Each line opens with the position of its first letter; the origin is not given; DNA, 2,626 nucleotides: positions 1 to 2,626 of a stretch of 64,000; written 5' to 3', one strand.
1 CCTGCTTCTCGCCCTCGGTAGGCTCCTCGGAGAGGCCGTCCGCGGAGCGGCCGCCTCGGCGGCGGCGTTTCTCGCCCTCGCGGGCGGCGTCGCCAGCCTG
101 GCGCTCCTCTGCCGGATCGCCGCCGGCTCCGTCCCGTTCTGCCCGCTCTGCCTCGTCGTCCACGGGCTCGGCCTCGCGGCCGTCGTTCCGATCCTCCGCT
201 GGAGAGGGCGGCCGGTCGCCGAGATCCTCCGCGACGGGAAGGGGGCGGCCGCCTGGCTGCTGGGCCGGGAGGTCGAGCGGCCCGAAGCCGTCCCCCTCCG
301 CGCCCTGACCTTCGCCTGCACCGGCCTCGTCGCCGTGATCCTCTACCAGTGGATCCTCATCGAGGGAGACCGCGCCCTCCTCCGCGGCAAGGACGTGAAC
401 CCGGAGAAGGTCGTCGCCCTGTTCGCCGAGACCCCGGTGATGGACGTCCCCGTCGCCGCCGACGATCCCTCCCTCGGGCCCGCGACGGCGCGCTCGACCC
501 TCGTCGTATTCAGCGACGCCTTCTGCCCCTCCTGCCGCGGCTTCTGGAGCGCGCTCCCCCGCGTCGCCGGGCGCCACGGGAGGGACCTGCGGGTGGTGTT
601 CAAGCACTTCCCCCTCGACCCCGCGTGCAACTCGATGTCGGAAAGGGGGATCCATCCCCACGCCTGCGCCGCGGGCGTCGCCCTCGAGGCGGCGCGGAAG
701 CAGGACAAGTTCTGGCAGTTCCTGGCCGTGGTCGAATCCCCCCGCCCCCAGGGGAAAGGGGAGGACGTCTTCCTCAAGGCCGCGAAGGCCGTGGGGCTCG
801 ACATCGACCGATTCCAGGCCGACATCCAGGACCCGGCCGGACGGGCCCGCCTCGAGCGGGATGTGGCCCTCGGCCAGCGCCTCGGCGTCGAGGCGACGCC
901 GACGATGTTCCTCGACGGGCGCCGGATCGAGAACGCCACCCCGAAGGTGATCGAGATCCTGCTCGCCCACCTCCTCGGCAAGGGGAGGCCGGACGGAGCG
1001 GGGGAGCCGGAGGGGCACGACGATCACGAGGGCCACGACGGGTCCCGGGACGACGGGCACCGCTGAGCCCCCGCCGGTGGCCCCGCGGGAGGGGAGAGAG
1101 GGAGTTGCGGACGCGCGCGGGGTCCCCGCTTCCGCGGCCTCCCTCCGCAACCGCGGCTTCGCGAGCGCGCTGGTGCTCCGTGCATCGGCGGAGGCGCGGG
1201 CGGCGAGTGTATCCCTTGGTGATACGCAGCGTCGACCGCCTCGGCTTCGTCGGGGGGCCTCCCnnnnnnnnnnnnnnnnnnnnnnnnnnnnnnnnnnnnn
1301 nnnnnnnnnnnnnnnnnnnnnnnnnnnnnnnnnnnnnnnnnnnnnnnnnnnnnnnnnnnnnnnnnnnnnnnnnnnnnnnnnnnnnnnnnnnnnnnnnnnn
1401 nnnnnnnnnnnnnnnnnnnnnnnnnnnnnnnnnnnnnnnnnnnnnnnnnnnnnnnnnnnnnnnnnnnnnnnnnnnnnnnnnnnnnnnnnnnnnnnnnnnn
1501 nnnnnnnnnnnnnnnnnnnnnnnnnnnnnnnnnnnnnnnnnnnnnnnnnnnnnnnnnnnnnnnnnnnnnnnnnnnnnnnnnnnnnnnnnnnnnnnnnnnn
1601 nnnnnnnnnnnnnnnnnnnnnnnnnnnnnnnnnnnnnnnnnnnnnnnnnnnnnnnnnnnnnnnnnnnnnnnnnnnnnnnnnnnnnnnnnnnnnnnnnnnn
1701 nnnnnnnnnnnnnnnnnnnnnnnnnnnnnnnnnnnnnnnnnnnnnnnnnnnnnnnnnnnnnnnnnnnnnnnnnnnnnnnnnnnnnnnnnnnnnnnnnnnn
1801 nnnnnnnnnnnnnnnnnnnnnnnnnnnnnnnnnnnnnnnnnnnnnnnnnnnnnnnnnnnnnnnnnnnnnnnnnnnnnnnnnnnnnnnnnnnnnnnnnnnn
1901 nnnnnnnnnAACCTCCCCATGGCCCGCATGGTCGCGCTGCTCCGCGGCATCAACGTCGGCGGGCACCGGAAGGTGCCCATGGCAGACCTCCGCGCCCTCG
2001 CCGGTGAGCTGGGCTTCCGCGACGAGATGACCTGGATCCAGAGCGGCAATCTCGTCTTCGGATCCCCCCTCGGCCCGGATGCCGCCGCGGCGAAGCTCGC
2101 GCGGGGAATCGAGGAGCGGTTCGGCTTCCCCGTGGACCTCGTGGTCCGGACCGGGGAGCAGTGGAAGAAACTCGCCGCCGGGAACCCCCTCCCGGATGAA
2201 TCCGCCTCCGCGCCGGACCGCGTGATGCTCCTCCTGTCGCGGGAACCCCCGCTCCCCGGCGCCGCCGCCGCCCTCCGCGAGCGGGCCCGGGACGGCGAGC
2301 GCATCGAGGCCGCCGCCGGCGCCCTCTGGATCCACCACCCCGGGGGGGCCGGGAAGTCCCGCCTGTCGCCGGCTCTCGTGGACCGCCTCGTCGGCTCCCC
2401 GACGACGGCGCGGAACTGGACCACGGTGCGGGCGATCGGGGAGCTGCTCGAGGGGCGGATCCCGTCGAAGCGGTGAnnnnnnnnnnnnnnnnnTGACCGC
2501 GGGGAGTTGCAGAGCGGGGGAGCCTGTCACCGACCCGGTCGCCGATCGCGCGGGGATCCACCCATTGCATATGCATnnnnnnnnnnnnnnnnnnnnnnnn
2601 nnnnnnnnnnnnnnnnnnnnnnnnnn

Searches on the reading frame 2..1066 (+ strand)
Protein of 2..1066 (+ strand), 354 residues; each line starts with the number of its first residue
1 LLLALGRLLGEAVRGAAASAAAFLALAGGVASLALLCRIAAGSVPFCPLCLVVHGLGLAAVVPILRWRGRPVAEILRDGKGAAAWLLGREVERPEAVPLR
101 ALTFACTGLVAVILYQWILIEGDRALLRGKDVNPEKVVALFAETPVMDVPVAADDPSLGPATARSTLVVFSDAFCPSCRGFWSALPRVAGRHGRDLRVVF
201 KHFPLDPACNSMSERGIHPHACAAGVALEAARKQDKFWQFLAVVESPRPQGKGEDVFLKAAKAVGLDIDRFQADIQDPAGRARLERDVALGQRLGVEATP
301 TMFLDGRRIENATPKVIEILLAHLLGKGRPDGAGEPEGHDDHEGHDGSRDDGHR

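Call 78: search_protein_families(library=pfam, proteins=[window:2-1066:+], max_evalue=0.001)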
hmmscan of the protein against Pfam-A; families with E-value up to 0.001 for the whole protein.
window:2-1066:+ (354 aa): 4 families
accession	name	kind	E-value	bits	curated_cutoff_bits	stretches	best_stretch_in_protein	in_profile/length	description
PF01323.26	DSBA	-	5.4e-15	56.1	25.6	1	166-309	1-177/191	DSBA-like thioredoxin domain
PF13462.12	Thioredoxin_4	-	5.6e-12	46.6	23.2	1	155-315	5-157/165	Thioredoxin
PF13743.12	Thioredoxin_5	-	4.6e-06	26.9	27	1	252-313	111-172/186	Thioredoxin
PF13098.12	Thioredoxin_2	-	6.4e-05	23.7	27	1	163-308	5-85/104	Thioredoxin-like domain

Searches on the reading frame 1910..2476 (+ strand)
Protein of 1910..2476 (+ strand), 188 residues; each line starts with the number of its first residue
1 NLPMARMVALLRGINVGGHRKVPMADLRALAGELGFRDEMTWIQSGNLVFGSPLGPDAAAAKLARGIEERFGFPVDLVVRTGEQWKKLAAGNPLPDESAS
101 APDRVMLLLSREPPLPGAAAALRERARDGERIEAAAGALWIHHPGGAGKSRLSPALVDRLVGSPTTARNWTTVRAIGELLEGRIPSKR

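Call 78: search_protein_families(library=pfam, proteins=[window:1910-2476:+], max_evalue=0.001)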
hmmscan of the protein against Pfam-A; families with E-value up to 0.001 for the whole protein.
window:1910-2476:+ (188 aa): 1 family
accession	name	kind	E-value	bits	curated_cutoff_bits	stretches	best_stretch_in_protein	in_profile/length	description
PF08002.16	DUF1697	-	5.3e-37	127.7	24.4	1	4-140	1-137/137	Protein of unknown function (DUF1697)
